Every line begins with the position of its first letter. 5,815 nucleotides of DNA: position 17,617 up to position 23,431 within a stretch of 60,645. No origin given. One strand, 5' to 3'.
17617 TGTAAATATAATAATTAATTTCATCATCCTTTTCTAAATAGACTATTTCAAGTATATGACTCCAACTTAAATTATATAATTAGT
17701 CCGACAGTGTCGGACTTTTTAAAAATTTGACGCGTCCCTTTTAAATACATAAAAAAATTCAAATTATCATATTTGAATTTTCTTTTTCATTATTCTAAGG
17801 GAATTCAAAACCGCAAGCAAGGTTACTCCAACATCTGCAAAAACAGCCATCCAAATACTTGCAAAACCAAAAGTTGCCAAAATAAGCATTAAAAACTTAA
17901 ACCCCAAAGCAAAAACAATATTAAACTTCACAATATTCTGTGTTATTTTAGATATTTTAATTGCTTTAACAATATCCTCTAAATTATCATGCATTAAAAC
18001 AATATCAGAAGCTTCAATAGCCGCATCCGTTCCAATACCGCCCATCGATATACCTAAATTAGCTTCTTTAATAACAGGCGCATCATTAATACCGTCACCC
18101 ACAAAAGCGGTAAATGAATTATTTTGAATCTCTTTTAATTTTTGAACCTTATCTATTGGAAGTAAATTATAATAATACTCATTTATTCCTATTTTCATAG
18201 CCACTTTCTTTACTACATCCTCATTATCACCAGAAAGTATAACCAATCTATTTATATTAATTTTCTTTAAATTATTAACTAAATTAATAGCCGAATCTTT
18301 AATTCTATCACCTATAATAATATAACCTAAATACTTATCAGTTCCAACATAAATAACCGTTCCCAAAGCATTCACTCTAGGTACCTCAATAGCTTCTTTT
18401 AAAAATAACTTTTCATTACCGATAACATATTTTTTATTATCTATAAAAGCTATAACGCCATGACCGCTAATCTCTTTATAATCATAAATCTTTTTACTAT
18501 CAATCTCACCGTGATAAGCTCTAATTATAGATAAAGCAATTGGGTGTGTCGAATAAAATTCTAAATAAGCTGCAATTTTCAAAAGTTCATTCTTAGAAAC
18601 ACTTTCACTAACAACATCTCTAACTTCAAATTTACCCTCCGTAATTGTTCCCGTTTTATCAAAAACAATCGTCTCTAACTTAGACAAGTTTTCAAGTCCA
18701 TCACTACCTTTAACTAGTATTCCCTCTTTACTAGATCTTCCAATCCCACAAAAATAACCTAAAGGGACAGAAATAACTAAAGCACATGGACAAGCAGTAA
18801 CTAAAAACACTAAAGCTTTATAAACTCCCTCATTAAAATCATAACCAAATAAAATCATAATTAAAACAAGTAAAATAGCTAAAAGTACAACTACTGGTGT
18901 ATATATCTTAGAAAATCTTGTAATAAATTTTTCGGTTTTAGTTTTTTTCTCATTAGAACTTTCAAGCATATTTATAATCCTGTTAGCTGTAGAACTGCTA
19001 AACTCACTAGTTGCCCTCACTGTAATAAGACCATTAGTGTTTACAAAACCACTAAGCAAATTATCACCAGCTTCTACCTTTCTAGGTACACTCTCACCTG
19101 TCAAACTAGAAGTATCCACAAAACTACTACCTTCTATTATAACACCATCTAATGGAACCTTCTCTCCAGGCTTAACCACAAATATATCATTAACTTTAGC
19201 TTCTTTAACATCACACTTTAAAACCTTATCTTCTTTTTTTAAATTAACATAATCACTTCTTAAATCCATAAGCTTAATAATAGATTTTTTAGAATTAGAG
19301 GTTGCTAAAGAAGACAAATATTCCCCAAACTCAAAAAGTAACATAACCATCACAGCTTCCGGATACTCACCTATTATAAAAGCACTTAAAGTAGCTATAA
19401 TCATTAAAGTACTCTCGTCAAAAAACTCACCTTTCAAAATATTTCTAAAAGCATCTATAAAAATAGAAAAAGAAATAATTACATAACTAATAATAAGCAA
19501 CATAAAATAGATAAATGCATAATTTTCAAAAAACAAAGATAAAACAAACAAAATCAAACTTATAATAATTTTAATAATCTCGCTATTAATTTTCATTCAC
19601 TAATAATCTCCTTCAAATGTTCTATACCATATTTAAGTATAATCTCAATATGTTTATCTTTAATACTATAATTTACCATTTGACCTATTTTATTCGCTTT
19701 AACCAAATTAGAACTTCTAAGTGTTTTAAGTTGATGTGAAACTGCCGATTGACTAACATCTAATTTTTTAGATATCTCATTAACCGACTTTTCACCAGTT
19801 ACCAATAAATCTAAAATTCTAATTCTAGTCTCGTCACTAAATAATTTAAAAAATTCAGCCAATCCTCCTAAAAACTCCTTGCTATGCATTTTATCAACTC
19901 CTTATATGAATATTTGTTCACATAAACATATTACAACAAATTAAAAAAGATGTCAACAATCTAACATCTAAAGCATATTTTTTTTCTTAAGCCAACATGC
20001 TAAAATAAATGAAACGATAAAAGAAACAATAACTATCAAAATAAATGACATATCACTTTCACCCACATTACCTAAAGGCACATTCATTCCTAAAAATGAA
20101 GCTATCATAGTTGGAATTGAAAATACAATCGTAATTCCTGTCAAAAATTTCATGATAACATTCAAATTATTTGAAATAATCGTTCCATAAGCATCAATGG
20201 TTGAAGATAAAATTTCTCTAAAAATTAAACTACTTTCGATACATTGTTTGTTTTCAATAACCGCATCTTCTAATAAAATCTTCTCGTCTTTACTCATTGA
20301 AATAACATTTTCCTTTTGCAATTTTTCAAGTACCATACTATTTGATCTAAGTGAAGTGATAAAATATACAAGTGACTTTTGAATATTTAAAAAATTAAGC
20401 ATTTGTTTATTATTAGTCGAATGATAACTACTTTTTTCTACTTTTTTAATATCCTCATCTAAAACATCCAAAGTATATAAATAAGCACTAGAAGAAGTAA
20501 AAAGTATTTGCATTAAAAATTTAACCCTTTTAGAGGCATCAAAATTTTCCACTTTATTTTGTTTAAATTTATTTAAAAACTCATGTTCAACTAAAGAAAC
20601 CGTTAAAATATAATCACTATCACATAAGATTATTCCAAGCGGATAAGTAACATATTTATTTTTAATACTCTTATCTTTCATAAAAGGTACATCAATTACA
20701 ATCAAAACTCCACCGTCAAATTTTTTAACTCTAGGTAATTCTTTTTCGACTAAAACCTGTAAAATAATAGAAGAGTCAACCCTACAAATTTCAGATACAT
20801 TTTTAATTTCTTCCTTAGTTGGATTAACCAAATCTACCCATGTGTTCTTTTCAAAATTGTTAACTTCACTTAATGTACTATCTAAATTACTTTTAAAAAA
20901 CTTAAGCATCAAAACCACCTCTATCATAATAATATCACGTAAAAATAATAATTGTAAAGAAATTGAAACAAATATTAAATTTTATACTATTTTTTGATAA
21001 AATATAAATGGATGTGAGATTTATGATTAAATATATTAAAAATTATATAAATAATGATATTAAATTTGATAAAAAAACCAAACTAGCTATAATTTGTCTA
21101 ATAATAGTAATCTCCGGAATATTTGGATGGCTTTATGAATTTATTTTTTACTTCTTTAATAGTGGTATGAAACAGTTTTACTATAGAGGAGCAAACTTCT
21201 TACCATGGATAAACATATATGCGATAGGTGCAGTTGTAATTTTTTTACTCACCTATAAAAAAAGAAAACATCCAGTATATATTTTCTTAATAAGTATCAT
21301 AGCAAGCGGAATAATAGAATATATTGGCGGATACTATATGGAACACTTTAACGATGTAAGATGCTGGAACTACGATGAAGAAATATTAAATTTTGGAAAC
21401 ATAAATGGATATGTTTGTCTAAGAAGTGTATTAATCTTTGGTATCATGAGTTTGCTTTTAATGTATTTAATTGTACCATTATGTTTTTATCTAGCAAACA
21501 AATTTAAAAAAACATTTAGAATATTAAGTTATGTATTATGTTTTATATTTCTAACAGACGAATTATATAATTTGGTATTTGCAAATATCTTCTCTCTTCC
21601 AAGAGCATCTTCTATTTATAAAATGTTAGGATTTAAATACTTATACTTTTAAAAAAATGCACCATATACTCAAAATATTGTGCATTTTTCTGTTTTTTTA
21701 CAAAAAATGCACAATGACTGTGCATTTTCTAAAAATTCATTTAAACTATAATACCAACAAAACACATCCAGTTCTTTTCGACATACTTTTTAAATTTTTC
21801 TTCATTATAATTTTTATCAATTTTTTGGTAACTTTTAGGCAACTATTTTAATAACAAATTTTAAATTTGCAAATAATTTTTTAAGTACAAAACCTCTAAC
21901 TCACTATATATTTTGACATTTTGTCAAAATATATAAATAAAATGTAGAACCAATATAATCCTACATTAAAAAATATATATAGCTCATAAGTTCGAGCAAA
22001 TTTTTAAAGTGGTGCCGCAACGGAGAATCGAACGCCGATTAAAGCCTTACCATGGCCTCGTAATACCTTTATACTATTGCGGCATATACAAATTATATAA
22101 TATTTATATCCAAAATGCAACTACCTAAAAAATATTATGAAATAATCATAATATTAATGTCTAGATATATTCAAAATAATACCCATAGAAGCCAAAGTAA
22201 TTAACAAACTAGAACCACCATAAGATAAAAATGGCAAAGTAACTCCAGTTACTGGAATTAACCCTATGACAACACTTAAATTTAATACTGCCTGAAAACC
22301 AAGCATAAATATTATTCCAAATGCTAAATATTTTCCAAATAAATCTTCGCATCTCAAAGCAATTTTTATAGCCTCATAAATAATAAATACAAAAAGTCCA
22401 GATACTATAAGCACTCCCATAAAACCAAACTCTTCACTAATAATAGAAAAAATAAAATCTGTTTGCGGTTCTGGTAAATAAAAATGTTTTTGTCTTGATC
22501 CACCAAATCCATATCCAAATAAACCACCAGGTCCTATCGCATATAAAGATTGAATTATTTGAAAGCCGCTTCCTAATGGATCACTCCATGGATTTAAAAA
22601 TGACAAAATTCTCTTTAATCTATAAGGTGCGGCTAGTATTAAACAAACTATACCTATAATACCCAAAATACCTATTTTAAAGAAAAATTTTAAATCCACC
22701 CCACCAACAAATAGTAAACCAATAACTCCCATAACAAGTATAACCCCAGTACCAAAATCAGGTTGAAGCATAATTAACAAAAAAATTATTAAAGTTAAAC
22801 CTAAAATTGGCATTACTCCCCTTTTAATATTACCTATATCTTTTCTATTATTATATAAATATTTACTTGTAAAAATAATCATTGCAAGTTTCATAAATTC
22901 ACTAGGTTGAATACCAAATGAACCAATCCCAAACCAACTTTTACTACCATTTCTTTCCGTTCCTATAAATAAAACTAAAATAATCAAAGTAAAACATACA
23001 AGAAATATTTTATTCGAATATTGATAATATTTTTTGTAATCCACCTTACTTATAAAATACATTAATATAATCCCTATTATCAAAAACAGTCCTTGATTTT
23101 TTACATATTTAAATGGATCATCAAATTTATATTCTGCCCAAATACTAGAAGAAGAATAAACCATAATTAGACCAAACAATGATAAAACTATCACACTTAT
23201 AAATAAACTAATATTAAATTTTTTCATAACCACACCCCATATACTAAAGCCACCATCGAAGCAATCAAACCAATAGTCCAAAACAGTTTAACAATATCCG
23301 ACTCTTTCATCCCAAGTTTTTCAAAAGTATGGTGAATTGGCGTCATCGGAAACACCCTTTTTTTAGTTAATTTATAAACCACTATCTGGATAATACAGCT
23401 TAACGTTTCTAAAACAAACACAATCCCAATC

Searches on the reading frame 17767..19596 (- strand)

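Call 14: search_protein_families(library=pfam, proteins=[window:17767-19596:-])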
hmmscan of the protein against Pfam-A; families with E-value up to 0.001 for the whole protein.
window:17767-19596:- (609 aa): 2 families
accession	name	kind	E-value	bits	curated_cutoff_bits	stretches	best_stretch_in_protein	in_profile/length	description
PF00122.25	E1-E2_ATPase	-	2.9e-49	167.5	28.1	1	113-290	3-180/181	E1-E2 ATPase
PF00702.32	Hydrolase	-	3.1e-28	99.9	26.4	1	308-513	2-191/191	haloacid dehalogenase-like hydrolase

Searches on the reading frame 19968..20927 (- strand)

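Call 8: search_protein_families(library=pfam, proteins=[window:19968-20927:-])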
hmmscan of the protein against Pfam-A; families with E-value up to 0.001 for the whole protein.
window:19968-20927:- (319 aa): 1 family
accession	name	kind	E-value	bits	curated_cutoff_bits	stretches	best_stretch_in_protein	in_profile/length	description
PF01544.23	CorA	-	5.9e-48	164.1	27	1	27-315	3-292/292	CorA-like Mg2+ transporter protein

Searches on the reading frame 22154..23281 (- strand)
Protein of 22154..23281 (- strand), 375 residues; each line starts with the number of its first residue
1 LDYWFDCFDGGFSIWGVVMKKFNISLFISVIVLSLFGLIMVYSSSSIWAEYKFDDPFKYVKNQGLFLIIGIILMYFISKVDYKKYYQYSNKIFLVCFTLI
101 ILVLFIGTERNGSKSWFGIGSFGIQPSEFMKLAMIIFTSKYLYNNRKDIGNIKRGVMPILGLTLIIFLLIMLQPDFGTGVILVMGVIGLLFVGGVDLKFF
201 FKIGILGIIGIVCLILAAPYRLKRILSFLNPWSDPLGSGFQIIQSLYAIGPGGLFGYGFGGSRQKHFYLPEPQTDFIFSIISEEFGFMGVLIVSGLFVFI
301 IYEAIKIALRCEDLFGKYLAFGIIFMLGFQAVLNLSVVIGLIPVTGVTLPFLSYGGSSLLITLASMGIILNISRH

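Call 8: search_protein_families(library=pfam, proteins=[window:22154-23281:-])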
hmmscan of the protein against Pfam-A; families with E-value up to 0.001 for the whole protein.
window:22154-23281:- (375 aa): 1 family
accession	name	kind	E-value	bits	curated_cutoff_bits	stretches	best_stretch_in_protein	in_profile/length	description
PF01098.24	FTSW_RODA_SPOVE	-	1.7e-119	399.4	26.4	1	26-375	4-353/356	Cell cycle protein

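Call 75: search_protein_families(library=ncbifam, proteins=[window:22154-23281:-], max_evalue=1e-10)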
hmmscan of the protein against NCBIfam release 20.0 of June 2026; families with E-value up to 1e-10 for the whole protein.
window:22154-23281:- (375 aa): 6 families
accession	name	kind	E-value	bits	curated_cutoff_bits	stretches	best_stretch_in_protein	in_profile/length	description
TIGR02615.1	spoVE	exception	2.3e-133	445.1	448.8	1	25-374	3-354/354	stage V sporulation protein E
TIGR02614.1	ftsW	equivalog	7.5e-123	410.1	337.5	1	25-375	3-356/357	putative lipid II flippase FtsW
TIGR02210.1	rodA_shape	equivalog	4.5e-98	328.7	336.7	1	24-375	2-355/357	rod shape-determining protein RodA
NF008042.0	PRK10774.1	equivalog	8.7e-81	271.9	493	1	26-372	39-388/405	cell division protein FtsW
NF008060.0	PRK10794.1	equivalog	1.3e-57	195.5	590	1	25-375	13-362/370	peptidoglycan glycosyltransferase MrdB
NF037961.1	RodA_shape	subfamily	4.2e-49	168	150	2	238-362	272-397/415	rod shape-determining protein RodA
